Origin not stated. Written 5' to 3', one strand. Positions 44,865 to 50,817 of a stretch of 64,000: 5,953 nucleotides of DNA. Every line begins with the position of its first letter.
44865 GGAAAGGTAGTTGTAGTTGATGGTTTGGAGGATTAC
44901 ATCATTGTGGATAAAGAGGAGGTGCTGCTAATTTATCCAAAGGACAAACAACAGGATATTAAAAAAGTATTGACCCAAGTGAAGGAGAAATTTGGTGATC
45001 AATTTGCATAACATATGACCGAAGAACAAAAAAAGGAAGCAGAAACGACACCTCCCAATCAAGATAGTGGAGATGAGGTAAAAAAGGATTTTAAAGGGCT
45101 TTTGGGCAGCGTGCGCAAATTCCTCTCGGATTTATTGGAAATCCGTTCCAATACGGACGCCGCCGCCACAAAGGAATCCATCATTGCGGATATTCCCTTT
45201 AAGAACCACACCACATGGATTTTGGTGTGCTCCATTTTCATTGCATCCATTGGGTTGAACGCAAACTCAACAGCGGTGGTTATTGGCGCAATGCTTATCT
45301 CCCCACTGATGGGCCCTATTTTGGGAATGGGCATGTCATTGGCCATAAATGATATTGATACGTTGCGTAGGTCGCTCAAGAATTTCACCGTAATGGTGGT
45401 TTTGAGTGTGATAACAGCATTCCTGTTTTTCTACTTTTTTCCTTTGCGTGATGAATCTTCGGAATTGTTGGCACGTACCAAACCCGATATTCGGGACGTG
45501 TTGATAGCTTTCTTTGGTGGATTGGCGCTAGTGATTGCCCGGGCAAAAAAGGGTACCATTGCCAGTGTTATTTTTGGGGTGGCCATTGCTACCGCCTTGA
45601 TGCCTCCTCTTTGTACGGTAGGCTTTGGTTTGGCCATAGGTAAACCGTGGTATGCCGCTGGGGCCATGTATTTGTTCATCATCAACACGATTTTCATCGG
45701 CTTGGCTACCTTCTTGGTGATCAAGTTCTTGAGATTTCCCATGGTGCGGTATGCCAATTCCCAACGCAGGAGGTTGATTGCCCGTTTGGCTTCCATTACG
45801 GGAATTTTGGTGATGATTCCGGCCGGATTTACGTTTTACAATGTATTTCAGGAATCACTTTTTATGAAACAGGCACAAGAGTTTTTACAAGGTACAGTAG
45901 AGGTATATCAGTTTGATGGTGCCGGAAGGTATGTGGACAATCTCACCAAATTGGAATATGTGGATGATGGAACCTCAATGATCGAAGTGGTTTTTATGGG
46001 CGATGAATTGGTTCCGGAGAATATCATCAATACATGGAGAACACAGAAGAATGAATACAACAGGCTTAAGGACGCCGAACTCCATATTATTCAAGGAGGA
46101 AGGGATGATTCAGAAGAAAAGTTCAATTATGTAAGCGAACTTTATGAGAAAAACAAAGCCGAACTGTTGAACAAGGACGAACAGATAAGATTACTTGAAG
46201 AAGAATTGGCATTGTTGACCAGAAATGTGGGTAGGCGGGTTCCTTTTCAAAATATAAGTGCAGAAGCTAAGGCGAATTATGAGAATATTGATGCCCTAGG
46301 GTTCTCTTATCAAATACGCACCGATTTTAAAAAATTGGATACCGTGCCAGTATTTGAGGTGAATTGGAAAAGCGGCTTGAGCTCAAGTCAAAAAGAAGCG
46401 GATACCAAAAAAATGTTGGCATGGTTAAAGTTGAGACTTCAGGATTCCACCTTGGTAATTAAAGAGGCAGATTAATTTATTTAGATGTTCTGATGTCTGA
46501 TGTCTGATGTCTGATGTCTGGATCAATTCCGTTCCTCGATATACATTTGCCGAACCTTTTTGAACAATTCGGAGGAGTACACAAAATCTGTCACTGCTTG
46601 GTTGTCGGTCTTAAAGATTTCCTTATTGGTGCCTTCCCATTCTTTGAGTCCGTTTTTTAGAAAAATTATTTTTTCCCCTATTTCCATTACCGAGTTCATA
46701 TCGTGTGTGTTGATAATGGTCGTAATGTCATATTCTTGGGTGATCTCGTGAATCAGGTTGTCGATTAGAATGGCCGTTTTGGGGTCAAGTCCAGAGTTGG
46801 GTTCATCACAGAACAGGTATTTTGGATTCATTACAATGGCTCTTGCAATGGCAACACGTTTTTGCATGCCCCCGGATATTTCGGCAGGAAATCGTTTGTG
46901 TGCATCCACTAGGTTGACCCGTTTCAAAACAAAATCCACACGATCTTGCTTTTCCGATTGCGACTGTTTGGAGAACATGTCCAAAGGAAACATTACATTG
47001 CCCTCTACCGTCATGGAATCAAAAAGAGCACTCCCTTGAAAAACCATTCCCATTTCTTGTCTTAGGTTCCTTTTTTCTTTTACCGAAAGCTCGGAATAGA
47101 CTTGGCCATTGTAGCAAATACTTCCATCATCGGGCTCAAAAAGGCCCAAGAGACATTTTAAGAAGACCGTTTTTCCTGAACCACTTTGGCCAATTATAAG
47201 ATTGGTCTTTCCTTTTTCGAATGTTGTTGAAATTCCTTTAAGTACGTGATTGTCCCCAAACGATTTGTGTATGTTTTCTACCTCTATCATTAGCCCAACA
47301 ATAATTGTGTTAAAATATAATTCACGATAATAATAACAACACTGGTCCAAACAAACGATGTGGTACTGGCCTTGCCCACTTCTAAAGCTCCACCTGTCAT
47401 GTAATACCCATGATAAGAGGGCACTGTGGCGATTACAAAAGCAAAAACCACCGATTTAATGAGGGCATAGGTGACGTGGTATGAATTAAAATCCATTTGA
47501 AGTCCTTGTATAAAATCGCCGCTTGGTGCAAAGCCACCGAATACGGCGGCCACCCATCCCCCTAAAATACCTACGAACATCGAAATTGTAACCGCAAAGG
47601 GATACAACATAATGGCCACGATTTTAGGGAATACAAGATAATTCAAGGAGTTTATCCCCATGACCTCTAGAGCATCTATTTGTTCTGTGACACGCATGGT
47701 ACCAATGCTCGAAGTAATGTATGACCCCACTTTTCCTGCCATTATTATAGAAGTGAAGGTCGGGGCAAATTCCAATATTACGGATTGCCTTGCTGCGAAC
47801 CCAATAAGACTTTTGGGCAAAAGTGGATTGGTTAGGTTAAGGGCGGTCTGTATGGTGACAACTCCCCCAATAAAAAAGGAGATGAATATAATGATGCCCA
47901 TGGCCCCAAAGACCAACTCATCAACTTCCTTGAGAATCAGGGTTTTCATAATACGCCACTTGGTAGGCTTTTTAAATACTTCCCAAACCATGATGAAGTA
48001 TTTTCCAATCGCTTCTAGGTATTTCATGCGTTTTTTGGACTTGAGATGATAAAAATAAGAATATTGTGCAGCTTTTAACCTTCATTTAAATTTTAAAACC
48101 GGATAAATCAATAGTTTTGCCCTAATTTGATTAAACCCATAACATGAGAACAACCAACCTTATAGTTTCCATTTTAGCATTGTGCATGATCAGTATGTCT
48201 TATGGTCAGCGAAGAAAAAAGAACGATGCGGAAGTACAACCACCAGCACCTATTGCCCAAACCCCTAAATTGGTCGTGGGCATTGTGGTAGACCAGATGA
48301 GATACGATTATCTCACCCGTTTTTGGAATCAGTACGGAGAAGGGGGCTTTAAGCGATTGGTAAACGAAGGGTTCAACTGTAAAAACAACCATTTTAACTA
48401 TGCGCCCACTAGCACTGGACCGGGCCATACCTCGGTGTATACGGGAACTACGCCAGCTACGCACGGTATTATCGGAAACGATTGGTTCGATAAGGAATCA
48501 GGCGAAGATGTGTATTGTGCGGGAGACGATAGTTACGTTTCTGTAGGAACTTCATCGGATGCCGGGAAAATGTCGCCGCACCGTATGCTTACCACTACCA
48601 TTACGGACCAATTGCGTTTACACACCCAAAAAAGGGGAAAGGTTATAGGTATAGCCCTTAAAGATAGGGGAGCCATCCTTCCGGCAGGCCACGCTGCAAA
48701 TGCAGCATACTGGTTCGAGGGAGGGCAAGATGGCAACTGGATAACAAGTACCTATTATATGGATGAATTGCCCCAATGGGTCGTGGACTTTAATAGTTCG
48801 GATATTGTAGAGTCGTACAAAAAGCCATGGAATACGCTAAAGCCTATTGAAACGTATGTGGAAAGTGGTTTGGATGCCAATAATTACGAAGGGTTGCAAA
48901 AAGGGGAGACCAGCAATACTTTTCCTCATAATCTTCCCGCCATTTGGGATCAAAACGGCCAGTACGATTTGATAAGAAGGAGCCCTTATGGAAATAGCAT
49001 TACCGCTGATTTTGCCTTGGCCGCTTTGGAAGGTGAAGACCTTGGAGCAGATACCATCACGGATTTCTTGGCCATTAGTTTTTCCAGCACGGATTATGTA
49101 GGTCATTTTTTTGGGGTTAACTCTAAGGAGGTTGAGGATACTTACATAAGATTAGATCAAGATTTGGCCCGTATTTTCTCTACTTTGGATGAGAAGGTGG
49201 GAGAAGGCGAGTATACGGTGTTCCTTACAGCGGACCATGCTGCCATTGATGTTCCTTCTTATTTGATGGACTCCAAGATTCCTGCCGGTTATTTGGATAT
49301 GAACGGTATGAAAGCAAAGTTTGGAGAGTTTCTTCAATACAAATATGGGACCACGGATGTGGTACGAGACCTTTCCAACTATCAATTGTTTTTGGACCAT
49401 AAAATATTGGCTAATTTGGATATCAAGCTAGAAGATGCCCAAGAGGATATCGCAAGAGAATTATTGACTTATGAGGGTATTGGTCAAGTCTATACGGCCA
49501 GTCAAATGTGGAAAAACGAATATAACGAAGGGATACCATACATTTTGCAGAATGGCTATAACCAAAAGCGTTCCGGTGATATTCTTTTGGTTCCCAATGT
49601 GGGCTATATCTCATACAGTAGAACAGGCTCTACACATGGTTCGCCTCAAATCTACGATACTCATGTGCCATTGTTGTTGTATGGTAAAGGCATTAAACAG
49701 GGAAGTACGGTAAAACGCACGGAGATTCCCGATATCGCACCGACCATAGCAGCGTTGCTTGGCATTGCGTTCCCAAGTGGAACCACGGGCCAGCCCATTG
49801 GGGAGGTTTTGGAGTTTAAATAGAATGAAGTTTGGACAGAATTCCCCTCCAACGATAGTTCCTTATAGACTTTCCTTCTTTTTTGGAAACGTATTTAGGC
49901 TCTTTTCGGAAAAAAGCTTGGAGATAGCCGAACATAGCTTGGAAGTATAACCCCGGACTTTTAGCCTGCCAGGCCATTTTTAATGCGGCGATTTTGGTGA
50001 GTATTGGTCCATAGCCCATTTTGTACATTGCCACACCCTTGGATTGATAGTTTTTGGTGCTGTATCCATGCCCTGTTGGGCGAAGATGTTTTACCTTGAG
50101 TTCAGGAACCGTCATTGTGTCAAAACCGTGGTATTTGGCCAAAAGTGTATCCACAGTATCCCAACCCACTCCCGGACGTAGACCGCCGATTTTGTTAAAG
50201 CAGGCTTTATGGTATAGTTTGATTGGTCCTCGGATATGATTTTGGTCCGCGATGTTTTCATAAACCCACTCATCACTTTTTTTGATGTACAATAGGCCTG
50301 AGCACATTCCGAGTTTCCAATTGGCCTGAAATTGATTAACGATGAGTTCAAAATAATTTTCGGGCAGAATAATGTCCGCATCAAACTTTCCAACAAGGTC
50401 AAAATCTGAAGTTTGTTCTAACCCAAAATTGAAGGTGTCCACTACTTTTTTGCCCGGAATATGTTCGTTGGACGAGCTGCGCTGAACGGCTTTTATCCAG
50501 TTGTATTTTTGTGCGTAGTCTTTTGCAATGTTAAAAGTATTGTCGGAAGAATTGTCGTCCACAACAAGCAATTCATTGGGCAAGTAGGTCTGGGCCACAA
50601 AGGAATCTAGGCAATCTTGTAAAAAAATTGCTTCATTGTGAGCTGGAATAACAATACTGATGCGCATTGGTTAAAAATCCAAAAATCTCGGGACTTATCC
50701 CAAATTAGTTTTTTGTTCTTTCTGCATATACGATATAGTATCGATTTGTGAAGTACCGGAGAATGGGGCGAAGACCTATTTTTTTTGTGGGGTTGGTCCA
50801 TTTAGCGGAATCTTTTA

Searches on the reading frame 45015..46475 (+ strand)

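Call 40: search_protein_families(library=pfam, proteins=[window:45015-46475:+], max_evalue=0.001)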
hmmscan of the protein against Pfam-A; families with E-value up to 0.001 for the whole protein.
window:45015-46475:+ (486 aa): 1 family
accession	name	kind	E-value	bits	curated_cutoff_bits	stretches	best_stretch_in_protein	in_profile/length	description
PF04087.19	DUF389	-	2.4e-42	144.7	23.9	1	93-229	1-136/137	Domain of unknown function (DUF389)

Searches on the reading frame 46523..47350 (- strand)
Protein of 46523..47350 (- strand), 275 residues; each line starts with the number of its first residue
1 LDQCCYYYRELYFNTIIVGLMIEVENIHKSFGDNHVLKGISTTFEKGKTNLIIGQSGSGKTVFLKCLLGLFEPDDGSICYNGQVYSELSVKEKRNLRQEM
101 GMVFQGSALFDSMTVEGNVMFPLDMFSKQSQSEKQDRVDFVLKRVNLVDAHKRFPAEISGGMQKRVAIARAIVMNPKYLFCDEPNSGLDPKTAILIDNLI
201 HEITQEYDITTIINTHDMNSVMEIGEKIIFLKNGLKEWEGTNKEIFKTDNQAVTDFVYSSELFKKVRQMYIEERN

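Call 40: search_protein_families(library=pfam, proteins=[window:46523-47350:-], max_evalue=0.001)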
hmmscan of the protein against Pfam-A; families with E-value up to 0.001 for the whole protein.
window:46523-47350:- (275 aa): 2 families
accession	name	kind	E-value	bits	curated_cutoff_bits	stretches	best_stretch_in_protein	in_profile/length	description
PF00005.33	ABC_tran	-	2.8e-34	119.1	25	1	37-185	1-136/137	ABC transporter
PF13304.12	AAA_21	-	6.8e-08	33.4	27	0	50-133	2-59/304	AAA domain, putative AbiEii toxin, Type IV TA system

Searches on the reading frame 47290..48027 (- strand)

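Call 40: search_protein_families(library=pfam, proteins=[window:47290-48027:-], max_evalue=0.001)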
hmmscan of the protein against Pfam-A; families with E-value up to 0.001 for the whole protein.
window:47290-48027:- (245 aa): 1 family
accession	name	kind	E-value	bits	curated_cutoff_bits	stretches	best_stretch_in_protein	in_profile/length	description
PF02405.21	MlaE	-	6.7e-63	212.5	22.5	1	32-242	2-212/212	Permease MlaE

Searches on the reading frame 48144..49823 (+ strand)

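Call 40: search_protein_families(library=pfam, proteins=[window:48144-49823:+], max_evalue=0.001)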
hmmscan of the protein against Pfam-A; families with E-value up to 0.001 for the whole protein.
window:48144-49823:+ (559 aa): 3 families
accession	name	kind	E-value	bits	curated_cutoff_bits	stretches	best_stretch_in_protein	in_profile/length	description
PF01663.27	Phosphodiest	-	9.8e-49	167.2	23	1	44-497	1-330/342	Type I phosphodiesterase / nucleotide pyrophosphatase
PF01676.23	Metalloenzyme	-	0.00019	21.4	24.3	0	506-541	208-250/252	Metalloenzyme superfamily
PF00884.28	Sulfatase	-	0.00045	20.1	25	0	503-541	262-301/301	Sulfatase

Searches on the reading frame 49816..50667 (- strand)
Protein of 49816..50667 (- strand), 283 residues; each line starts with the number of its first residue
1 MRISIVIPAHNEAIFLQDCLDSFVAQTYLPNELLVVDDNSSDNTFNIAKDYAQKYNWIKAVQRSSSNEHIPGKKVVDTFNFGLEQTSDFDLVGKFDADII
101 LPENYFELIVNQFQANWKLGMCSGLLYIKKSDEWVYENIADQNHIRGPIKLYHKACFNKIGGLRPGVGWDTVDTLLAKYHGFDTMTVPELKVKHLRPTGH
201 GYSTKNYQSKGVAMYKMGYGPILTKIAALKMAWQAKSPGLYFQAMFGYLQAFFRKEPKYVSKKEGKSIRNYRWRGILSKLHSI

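Call 40: search_protein_families(library=pfam, proteins=[window:49816-50667:-], max_evalue=0.001)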
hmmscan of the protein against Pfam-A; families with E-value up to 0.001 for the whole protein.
window:49816-50667:- (283 aa): 2 families
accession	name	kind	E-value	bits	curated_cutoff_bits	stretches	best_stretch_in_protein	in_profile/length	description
PF00535.33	Glycos_transf_2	-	2.1e-18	67.2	23.3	1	4-138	1-128/168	Glycosyl transferase family 2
PF13641.12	Glyco_tranf_2_3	-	4.4e-11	43.7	27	1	3-116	3-115/230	Glycosyltransferase like family 2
